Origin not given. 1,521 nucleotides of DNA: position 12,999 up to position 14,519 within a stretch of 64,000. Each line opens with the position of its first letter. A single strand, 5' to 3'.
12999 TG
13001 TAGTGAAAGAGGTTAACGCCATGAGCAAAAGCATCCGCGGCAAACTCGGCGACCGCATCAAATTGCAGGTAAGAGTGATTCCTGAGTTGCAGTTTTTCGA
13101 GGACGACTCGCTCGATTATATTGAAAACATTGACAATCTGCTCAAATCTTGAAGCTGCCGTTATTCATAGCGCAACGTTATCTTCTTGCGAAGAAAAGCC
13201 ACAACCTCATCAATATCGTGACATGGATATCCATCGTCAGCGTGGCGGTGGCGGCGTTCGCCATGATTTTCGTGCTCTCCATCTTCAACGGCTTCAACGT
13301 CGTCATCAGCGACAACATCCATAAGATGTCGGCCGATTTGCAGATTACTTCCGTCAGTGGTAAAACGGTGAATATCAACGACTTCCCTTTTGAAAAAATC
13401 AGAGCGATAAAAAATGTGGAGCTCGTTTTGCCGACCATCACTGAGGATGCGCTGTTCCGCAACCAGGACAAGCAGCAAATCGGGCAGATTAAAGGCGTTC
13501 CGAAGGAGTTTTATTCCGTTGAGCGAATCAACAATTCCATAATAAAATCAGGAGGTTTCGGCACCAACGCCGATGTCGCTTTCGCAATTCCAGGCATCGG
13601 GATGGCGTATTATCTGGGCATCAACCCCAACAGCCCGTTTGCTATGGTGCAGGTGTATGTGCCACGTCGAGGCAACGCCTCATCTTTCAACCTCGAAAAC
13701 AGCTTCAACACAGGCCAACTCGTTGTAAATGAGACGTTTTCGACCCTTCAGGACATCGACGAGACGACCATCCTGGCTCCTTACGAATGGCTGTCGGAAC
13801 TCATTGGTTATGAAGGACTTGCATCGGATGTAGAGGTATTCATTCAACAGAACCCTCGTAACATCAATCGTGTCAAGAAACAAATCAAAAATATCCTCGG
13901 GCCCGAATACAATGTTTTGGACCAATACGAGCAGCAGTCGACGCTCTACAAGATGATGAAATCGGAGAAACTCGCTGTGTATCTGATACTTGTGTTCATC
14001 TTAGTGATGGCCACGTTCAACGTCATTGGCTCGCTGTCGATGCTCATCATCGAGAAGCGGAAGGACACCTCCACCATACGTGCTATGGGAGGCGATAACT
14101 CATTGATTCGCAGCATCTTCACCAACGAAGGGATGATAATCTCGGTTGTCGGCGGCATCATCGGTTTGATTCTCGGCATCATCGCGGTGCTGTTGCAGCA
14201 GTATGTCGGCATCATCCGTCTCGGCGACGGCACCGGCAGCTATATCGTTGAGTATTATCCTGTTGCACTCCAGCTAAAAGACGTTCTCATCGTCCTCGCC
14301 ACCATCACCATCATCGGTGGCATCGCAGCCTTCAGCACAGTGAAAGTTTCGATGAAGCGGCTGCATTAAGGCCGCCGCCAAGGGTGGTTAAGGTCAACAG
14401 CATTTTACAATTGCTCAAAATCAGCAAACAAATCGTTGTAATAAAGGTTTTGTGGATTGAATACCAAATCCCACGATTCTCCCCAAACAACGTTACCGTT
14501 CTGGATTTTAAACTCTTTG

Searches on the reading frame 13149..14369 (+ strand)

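Call 83: search_protein_families(library=pfam, proteins=[window:13149-14369:+], max_evalue=0.00001)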
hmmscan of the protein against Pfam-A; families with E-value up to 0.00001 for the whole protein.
window:13149-14369:+ (406 aa): 2 families
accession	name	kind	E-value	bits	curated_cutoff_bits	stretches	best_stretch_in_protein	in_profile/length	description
PF02687.27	FtsX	-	1.1e-09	38.8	25.5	1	279-402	2-116/120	FtsX-like permease C-terminal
PF12704.14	MacB_PCD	-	4.4e-06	27.6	27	1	25-143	1-116/207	MacB-like periplasmic core domain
